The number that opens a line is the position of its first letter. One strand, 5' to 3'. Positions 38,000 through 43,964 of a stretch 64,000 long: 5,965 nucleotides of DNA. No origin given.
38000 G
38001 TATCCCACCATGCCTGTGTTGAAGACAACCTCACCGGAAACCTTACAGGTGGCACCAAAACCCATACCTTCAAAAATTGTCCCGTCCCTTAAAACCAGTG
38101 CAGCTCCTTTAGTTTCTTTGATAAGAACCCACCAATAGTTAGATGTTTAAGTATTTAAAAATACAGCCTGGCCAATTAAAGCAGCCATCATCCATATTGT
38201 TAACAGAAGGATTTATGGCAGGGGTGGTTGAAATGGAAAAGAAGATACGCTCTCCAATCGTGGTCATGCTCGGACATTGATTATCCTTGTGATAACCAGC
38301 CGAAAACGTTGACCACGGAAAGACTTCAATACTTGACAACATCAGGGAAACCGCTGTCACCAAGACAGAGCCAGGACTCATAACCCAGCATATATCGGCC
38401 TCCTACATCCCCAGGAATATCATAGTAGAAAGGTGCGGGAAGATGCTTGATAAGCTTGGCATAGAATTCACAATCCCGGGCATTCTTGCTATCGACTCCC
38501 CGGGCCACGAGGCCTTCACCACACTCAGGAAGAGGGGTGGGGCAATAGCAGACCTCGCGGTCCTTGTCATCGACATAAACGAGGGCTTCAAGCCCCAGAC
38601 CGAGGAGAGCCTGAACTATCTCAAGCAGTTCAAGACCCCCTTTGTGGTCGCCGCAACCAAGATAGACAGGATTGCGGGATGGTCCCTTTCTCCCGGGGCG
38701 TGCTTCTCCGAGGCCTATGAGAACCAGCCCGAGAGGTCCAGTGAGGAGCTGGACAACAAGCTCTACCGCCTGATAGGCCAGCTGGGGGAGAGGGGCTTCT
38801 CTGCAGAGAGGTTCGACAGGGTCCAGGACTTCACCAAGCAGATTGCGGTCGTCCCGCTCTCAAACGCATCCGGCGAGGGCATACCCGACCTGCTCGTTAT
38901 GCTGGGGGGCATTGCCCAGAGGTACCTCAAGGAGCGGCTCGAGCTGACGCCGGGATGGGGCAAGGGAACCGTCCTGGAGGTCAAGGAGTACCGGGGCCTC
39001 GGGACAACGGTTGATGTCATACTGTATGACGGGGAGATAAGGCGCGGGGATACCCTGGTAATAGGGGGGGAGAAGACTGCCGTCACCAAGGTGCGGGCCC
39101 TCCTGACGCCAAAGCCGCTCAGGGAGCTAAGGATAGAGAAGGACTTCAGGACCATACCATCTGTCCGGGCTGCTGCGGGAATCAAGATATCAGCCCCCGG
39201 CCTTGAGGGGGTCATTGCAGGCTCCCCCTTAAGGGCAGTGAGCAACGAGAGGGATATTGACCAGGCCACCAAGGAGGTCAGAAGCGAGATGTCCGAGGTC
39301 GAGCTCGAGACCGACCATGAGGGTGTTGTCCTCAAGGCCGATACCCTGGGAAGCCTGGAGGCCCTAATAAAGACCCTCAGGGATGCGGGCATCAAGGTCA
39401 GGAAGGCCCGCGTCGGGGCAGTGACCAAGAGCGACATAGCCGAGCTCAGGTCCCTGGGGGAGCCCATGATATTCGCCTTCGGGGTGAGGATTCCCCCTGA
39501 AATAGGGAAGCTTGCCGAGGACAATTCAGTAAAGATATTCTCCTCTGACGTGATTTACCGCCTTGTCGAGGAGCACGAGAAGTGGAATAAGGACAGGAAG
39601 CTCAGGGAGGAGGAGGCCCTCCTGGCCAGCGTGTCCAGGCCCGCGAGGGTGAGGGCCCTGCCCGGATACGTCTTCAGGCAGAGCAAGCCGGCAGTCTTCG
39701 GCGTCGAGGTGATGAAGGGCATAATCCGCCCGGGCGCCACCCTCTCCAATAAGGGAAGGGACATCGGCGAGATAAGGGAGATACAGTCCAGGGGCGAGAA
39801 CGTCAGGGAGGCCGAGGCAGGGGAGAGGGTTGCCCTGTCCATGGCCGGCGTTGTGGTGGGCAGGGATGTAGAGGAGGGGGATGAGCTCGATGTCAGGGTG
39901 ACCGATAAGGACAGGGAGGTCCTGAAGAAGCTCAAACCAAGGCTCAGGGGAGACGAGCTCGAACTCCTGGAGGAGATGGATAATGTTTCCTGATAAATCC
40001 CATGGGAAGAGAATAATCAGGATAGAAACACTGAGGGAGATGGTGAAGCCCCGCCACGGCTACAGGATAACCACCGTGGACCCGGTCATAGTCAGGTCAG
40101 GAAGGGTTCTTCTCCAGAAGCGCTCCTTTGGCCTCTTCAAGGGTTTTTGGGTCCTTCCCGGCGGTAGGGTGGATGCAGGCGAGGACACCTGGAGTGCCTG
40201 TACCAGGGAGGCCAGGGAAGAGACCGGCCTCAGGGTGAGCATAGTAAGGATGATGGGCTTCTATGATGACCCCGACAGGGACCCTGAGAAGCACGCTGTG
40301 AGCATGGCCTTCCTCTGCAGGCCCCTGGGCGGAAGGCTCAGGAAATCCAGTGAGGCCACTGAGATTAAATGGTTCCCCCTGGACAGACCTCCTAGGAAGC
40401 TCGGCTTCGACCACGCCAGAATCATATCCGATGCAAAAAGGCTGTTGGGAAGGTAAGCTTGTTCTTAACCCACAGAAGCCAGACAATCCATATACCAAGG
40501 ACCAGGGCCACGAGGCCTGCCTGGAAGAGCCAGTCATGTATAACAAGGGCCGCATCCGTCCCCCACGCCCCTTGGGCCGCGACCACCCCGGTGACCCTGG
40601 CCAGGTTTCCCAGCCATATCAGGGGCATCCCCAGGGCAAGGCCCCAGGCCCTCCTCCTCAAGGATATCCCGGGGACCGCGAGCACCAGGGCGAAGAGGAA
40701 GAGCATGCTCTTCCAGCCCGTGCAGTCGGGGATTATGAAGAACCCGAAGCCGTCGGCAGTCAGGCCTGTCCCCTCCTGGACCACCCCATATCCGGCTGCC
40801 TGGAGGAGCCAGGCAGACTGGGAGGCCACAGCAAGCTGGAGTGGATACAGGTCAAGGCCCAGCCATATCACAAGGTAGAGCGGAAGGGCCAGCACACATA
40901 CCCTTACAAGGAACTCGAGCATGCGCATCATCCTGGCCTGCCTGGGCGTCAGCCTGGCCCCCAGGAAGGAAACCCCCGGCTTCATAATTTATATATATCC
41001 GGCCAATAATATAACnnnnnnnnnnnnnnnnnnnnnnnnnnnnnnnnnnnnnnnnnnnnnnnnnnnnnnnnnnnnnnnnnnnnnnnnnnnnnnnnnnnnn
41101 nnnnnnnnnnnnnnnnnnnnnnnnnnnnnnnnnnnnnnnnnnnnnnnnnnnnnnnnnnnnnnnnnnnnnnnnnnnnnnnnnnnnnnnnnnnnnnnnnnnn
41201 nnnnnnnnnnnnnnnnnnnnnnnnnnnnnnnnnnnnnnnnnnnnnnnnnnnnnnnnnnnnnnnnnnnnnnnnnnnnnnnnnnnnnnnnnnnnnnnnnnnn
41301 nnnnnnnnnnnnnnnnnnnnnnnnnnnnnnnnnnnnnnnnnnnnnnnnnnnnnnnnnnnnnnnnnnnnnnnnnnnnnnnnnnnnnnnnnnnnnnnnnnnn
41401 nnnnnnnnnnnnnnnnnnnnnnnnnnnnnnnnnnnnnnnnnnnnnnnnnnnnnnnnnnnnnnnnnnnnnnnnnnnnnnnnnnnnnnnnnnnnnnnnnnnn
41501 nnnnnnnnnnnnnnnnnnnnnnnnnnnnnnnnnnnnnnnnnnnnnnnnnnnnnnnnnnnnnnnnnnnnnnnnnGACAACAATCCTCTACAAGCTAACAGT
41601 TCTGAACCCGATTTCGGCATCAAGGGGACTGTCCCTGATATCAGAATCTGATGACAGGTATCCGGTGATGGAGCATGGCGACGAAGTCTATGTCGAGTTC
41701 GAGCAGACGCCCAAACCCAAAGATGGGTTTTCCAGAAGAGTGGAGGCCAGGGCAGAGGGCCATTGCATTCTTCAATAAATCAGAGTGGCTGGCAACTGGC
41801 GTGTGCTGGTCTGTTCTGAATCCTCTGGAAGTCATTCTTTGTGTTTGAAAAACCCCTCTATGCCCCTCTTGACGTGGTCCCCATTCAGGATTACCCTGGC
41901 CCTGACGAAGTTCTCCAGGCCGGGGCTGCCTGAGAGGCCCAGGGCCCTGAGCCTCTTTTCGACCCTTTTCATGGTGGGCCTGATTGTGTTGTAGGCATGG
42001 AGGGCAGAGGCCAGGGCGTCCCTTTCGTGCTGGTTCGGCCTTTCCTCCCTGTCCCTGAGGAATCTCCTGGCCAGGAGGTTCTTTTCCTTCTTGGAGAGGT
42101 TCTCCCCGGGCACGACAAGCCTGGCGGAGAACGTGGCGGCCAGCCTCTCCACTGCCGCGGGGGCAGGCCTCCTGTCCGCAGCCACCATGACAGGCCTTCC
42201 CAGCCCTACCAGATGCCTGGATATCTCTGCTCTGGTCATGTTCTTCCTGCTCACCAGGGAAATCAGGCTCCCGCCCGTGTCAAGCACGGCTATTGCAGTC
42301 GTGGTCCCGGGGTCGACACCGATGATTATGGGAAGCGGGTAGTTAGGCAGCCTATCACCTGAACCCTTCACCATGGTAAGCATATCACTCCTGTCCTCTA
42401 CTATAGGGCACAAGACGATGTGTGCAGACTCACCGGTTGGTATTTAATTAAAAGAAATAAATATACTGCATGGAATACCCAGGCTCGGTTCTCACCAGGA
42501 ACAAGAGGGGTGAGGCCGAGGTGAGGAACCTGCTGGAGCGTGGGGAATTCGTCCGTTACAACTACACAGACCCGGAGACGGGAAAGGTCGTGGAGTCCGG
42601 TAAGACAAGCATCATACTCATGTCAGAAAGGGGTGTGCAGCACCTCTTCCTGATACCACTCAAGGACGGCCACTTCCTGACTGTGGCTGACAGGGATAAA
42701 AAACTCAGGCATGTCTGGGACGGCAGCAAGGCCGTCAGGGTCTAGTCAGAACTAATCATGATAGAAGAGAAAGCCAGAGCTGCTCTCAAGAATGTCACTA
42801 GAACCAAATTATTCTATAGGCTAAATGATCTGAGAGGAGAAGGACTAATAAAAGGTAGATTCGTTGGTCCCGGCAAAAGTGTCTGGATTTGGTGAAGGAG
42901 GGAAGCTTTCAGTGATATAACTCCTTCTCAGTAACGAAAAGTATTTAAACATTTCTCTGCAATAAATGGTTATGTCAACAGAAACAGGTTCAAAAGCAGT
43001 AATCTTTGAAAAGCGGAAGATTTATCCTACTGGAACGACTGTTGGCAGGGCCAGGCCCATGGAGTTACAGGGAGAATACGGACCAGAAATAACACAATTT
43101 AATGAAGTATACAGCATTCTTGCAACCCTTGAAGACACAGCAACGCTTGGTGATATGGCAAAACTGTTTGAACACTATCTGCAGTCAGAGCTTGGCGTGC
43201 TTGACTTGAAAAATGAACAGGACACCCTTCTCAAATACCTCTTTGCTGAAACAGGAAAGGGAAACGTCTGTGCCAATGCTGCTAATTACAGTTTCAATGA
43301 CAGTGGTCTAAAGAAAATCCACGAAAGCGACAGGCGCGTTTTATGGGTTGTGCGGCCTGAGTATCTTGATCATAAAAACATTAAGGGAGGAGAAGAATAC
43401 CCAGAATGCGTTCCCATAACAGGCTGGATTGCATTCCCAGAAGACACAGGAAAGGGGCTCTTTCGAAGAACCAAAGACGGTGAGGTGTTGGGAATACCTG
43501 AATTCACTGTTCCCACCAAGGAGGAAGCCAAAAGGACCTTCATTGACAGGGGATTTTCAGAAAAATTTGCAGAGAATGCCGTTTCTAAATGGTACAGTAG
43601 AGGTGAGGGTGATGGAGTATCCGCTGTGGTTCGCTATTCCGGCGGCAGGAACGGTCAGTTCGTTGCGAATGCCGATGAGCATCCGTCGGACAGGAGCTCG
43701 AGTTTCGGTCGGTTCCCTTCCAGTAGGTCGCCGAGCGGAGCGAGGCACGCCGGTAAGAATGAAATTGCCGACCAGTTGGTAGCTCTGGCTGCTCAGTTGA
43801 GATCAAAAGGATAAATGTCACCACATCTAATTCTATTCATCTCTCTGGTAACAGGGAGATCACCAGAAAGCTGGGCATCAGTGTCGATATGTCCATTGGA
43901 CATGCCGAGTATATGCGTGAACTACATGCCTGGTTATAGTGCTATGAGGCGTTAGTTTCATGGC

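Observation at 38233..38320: aIF5B (infB) P-loop is split by a 30-nt stop-containing insert with BHB geometry: candidate archaeal pre-mRNA intron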

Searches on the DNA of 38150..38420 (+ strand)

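Call 35: build_rna_model(alignment_id=A1, structure=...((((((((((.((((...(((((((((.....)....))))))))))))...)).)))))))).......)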
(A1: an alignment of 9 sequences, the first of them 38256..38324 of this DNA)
Model R1 built from alignment A1 (9 sequences, 73 columns); structure: as given.
model positions 69; base pairs 23; branch points 0; effective number of sequences 2.62; information 0.815 bits per position. Calibrated on 0.2 Mb of random sequence (short: E-values are rough).
structure used (alignment columns):
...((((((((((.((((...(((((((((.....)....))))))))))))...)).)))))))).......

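Call 36: search_with_rna_model(model_id=R1, source=window, filters=off, max_evalue=10)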
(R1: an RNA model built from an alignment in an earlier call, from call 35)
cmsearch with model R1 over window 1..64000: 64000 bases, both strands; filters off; matches with E-value up to 10: 12.
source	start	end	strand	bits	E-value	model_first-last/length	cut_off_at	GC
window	38256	38324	+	89.6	9.2e-25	1-69/69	no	0.46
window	45668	45685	-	12.1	0.43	1-69/69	no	0.44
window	36314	36345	-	9.7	2.4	1-69/69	no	0.5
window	10205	10242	+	9.5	2.7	1-69/69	no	0.5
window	3775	3792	+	8.9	4.2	1-69/69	no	0.44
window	31413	31461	-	8.8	4.3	1-69/69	no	0.61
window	14393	14422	-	8.4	5.8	1-69/69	no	0.5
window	46153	46176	-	8.3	6.1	1-69/69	no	0.46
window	350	369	+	8.1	7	1-69/69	no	0.35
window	46927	46971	-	8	7.5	1-69/69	no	0.6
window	60235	60309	+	8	8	1-69/69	no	0.37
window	1051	1086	-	7.7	9.4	1-69/69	no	0.56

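Call 58: search_with_rna_model(model_id=R1, sources=[window, L087, L088, L089, L091, L092, L093, L094, L097, L100, L099, L019, L090], max_evalue=0.01, make_alignment=true)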
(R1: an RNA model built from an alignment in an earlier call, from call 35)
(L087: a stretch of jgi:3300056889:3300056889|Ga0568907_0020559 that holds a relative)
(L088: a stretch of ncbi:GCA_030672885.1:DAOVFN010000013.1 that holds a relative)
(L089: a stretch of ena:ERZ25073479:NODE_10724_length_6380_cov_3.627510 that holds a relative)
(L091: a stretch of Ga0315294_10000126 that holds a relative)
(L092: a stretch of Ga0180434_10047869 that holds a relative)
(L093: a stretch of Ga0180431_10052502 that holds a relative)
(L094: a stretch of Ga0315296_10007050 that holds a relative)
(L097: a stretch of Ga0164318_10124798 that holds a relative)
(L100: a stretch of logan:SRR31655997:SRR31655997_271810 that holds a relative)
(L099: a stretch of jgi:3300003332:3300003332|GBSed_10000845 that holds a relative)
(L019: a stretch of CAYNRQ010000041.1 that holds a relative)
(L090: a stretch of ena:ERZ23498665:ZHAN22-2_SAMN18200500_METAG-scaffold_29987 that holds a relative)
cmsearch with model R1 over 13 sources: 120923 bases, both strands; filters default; matches with E-value up to 0.01: 10.
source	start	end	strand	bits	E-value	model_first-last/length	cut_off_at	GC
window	38256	38324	+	89.6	1.7e-24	1-69/69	no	0.46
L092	3569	3637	-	88.9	2.9e-24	1-69/69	no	0.43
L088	2814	2882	+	87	1e-23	1-69/69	no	0.52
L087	1207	1275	+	85.9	2.3e-23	1-69/69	no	0.54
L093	3346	3414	-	83.3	1.4e-22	1-69/69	no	0.49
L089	348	413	+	82.2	3.2e-22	1-69/69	no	0.38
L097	1306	1374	+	73.3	1.6e-19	1-69/69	no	0.57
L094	1321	1389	+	68.4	5.1e-18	1-69/69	no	0.45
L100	76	142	+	62.9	2.5e-16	1-69/69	no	0.37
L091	1476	1548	-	61.4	6.9e-16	1-69/69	no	0.41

Alignment A2: 10 matches aligned to the model, 74 columns, each read 5' to 3' on its own strand. Consensus structure (alignment columns), stored with it:
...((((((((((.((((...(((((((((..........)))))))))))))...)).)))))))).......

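Call 80: search_rna_families(source=window, start=38150, end=38420, threshold=evalue, max_evalue=10)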
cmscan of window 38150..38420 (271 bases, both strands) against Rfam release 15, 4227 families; matches with E-value up to 10: 2.
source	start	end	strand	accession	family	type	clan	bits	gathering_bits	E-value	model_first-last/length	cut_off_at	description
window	38150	38173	-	RF00207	K10_TLS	Cis-reg;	-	13.9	43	6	1-28/48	3'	K10 transport/localisation element (TLS)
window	38228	38256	-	RF02126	GHRLOS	Gene; lncRNA;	-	10.6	48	2.7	1-70/70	no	Ghrelin opposite strand RNA conserved region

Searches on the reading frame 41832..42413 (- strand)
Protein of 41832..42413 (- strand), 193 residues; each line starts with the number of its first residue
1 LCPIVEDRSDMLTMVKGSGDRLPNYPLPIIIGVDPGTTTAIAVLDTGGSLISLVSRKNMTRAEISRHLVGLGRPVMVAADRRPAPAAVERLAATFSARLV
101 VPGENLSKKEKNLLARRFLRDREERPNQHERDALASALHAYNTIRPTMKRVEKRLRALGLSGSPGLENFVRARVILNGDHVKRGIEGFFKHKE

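Call 64: search_protein_families(library=pfam, proteins=[window:41832-42413:-], max_evalue=0.001)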
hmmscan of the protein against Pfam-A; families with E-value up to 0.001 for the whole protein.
window:41832-42413:- (193 aa): 1 family
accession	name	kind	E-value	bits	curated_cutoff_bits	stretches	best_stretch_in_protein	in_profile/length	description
PF04312.18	DUF460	-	5.3e-32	110.8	28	1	28-137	31-135/135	Protein of unknown function (DUF460)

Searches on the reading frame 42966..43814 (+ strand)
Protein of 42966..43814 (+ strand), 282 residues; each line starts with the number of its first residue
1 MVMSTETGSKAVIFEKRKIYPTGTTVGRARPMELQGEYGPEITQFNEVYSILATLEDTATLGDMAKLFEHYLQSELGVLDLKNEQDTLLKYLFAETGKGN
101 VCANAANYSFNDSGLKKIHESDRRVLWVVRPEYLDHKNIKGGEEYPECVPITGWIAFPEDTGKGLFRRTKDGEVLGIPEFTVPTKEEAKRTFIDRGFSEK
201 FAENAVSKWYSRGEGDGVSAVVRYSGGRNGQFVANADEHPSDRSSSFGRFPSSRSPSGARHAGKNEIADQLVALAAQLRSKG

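Call 44: search_protein_families(library=pfam, proteins=[window:42966-43814:+], max_evalue=0.01)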
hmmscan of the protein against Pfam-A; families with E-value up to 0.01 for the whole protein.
window:42966-43814:+ (282 aa): 0 families
